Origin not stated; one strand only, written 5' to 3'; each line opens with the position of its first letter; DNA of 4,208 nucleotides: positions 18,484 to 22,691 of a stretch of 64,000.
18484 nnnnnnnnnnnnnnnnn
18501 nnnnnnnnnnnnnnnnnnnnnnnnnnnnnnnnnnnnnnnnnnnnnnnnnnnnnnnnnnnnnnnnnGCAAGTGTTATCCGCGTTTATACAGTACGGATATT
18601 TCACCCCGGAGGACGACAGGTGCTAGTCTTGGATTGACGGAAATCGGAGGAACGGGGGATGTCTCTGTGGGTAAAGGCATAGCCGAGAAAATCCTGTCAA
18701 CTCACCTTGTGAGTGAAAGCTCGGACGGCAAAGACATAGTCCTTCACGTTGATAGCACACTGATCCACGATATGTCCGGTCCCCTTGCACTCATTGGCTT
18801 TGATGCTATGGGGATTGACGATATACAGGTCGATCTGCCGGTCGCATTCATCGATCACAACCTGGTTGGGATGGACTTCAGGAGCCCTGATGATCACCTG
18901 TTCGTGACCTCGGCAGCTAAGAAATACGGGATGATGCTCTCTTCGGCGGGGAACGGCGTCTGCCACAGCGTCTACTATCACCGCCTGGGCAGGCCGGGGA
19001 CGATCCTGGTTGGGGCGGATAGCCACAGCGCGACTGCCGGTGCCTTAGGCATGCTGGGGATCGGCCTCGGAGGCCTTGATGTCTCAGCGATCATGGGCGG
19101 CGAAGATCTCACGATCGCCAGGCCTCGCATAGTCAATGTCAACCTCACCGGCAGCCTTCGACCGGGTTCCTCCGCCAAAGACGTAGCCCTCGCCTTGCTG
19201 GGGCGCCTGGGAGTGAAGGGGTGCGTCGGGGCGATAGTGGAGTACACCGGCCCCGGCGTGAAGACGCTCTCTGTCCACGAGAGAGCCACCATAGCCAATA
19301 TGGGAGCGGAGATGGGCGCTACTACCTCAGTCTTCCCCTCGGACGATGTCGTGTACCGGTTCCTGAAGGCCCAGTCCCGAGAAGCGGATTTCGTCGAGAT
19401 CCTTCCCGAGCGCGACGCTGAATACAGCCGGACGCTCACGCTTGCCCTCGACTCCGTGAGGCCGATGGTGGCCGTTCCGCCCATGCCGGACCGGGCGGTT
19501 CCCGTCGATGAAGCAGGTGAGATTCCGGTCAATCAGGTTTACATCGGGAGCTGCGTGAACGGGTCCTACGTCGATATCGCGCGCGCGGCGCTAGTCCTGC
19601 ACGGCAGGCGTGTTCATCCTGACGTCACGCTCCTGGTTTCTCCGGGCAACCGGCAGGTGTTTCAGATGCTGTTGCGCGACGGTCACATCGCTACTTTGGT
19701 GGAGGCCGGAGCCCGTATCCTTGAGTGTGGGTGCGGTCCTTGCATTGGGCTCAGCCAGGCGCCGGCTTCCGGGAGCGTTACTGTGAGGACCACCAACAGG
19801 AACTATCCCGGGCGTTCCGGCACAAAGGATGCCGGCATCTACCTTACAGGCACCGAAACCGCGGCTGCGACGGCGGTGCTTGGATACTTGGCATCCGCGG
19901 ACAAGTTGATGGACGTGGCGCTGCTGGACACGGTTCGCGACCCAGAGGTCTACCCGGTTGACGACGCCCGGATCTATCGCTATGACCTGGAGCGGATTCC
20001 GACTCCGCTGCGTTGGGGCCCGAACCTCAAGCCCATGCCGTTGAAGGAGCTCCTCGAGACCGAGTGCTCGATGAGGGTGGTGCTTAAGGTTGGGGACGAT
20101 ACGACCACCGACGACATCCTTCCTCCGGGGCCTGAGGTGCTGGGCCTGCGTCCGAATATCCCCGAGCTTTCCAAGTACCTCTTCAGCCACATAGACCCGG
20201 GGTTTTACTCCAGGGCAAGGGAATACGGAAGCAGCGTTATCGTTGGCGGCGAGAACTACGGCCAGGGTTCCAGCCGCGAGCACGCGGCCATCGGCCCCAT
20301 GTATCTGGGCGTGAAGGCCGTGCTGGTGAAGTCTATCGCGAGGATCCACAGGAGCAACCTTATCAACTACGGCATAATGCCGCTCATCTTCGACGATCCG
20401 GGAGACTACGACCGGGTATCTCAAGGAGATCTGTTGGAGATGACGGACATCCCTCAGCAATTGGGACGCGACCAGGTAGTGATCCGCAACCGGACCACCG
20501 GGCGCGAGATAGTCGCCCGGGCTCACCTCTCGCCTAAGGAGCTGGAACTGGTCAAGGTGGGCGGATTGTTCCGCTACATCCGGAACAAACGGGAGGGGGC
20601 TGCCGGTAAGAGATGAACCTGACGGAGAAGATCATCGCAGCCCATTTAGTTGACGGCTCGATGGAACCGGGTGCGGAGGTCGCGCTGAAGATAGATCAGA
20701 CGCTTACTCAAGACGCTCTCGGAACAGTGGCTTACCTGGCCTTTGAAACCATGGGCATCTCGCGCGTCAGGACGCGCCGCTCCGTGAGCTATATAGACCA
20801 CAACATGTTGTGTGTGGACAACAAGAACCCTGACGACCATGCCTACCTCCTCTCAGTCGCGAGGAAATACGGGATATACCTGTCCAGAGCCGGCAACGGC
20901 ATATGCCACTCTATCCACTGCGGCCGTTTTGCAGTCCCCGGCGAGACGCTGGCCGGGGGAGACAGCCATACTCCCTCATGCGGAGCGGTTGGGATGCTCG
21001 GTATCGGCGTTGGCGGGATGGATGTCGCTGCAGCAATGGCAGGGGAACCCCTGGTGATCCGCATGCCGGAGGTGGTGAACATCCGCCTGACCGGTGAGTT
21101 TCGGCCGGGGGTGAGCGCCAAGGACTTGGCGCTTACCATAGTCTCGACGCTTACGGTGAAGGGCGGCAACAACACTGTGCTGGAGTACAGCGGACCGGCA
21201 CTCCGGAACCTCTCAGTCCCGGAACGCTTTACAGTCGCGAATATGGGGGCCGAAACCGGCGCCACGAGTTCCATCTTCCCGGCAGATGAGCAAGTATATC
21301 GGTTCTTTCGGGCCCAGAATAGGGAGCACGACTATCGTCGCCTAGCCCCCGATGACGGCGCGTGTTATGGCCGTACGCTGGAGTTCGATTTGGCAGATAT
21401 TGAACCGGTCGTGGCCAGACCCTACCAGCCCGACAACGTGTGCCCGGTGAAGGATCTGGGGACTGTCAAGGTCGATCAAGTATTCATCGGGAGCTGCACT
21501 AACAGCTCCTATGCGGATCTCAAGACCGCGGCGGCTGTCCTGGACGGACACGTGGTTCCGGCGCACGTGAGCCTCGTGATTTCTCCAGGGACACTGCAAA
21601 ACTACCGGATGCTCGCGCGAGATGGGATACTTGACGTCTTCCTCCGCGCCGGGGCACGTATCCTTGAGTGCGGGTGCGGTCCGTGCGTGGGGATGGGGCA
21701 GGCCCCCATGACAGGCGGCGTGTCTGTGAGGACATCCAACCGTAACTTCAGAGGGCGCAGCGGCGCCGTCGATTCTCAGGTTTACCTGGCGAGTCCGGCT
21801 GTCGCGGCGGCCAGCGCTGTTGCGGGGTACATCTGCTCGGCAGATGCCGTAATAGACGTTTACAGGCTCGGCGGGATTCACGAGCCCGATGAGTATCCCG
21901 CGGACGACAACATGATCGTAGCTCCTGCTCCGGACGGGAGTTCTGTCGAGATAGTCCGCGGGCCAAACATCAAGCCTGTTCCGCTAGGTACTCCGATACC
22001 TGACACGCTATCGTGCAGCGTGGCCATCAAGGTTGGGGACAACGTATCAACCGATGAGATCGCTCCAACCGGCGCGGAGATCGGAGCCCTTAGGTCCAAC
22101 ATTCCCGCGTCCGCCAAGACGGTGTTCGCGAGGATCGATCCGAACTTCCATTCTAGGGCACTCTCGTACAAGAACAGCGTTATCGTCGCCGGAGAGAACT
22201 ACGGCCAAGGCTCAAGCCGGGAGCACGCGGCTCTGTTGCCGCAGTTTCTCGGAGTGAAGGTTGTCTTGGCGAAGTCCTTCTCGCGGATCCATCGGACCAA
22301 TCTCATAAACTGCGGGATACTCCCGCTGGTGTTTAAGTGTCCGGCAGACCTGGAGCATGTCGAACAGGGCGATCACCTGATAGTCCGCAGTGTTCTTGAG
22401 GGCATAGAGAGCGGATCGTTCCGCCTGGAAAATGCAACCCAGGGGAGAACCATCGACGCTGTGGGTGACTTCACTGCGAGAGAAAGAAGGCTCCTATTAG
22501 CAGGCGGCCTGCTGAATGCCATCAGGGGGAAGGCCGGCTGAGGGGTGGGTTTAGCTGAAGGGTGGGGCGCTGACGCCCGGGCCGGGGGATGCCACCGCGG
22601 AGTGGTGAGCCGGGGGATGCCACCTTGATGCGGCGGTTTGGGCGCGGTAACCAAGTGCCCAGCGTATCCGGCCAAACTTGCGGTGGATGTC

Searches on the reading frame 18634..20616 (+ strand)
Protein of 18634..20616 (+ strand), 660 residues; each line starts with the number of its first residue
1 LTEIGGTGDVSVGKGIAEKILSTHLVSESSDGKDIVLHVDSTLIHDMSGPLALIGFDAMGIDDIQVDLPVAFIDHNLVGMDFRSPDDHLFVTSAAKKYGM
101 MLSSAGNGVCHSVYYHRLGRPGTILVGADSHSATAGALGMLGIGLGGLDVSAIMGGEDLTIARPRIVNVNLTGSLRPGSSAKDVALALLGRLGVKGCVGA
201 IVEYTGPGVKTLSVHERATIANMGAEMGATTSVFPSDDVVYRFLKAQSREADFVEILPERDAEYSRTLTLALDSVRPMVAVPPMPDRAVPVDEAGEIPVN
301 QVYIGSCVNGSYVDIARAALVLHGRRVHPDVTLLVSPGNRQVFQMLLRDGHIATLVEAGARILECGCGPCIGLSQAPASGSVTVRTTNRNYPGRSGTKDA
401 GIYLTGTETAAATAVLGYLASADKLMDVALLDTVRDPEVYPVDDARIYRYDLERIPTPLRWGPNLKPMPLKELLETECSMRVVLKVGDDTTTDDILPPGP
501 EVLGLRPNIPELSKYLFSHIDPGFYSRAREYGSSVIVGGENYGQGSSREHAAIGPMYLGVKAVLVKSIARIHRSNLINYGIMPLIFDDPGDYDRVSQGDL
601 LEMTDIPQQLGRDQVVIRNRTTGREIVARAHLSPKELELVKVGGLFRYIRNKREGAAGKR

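Call 19: search_protein_families(library=pfam, proteins=[window:18634-20616:+], max_evalue=0.00001)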
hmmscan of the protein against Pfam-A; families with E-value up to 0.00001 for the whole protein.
window:18634-20616:+ (660 aa): 2 families
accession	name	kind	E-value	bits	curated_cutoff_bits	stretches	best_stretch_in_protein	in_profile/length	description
PF00330.25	Aconitase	-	6.2e-98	329.2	28.7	1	18-417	1-463/463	Aconitase family (aconitate hydratase)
PF00694.25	Aconitase_C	-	8.7e-21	75.1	22.8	1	524-588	62-130/131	Aconitase C-terminal domain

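Call 20: search_protein_families(library=ncbifam, proteins=[window:18634-20616:+], max_evalue=1e-10)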
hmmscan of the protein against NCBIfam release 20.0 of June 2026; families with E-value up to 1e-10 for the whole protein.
window:18634-20616:+ (660 aa): 25 families
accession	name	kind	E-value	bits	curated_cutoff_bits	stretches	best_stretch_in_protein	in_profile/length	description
NF005558.0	PRK07229.1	equivalog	6.2e-232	771.7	612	1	14-653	3-645/647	aconitate hydratase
TIGR01342.1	acon_putative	hypoth_equivalog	1.2e-208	694.5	719.15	1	16-654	2-650/655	putative aconitate hydratase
NF001614.1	PRK00402.1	subfamily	2.2e-104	349.4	385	1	15-421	2-413/415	aconitase/3-isopropylmalate dehydratase large subunit family protein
TIGR01343.1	hacA_fam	subfamily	1.2e-98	330.4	385.7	1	16-421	2-410/412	homoaconitate hydratase family protein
TIGR02086.1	IPMI_arch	subfamily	2.1e-98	329.8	410.15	1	16-421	3-408/411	3-isopropylmalate dehydratase/homoaconitate hydratase family large subunit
TIGR01340.1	aconitase_mito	equivalog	4.4e-91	306.3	825.35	2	35-419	52-472/745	aconitate hydratase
TIGR02083.1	LEU2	equivalog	1.8e-79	267.6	610.65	1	16-424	3-418/419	3-isopropylmalate dehydratase large subunit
NF008503.0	PRK11413.1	equivalog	2e-79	267.4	641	2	14-293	35-313/753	hydratase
NF040615.1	HacA_Meth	equivalog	6e-77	259.1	550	1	16-421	3-417/419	homoaconitase large subunit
NF009116.0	PRK12466.1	subfamily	7.4e-69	232.5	531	2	14-294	5-306/472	3-isopropylmalate dehydratase large subunit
NF004016.0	PRK05478.1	subfamily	2.3e-66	224.3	510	2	14-293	4-303/468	3-isopropylmalate dehydratase large subunit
NF006757.0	PRK09277.1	subfamily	1.1e-61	208.7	686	2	124-294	206-388/888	aconitate hydratase AcnA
NF009520.0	PRK12881.1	subfamily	1.7e-61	208.1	905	2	124-294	206-388/893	aconitate hydratase AcnA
TIGR01341.1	aconitase_1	equivalog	1.7e-59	201.5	945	2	124-294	190-372/876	aconitate hydratase AcnA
TIGR00170.1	leuC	equivalog_domain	1e-54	185.9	560.25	2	14-293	3-302/466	3-isopropylmalate dehydratase large subunit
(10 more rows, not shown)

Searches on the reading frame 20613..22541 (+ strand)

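Call 19: search_protein_families(library=pfam, proteins=[window:20613-22541:+], max_evalue=0.00001)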
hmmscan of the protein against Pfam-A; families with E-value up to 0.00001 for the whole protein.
window:20613-22541:+ (642 aa): 2 families
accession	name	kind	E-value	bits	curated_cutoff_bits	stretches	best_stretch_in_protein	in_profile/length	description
PF00330.25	Aconitase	-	4.5e-105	352.7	28.7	1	5-405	1-463/463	Aconitase family (aconitate hydratase)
PF00694.25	Aconitase_C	-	2.3e-23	83.4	22.8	1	516-575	66-129/131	Aconitase C-terminal domain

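Call 20: search_protein_families(library=ncbifam, proteins=[window:20613-22541:+], max_evalue=1e-10)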
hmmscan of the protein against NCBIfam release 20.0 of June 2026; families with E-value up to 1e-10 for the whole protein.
window:20613-22541:+ (642 aa): 25 families
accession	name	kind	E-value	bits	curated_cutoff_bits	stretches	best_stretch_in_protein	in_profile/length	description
NF005558.0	PRK07229.1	equivalog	3e-252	838.9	612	1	1-640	3-644/647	aconitate hydratase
TIGR01342.1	acon_putative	hypoth_equivalog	9.4e-231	767.5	719.15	1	3-640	2-648/655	putative aconitate hydratase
NF001614.1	PRK00402.1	subfamily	4.6e-115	384.6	385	1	1-409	1-413/415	aconitase/3-isopropylmalate dehydratase large subunit family protein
TIGR02086.1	IPMI_arch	subfamily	1.4e-107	359.9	410.15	1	1-409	1-408/411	3-isopropylmalate dehydratase/homoaconitate hydratase family large subunit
TIGR01343.1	hacA_fam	subfamily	8.9e-107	357.2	385.7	1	3-409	2-410/412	homoaconitate hydratase family protein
TIGR01340.1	aconitase_mito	equivalog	2.4e-95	320.4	825.35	2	5-406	24-471/745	aconitate hydratase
TIGR02083.1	LEU2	equivalog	1.2e-90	304.4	610.65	1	1-411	1-417/419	3-isopropylmalate dehydratase large subunit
NF040615.1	HacA_Meth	equivalog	7.5e-86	288.4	550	1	1-409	1-417/419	homoaconitase large subunit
NF008503.0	PRK11413.1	equivalog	1.4e-78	264.6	641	2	63-282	93-314/753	hydratase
NF009116.0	PRK12466.1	subfamily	1.4e-76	258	531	2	3-281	7-305/472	3-isopropylmalate dehydratase large subunit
NF004016.0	PRK05478.1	subfamily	1.1e-72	245.1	510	2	2-281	5-303/468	3-isopropylmalate dehydratase large subunit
NF006757.0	PRK09277.1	subfamily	4.9e-67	226.3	686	2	109-282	203-388/888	aconitate hydratase AcnA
TIGR00139.1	h_aconitase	equivalog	4.4e-66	223.7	529.9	2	244-572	277-633/709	homoaconitase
NF009520.0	PRK12881.1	subfamily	7.9e-66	222.4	905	2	104-282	199-388/893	aconitate hydratase AcnA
TIGR01341.1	aconitase_1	equivalog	5.4e-64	216.3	945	2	104-282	182-372/876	aconitate hydratase AcnA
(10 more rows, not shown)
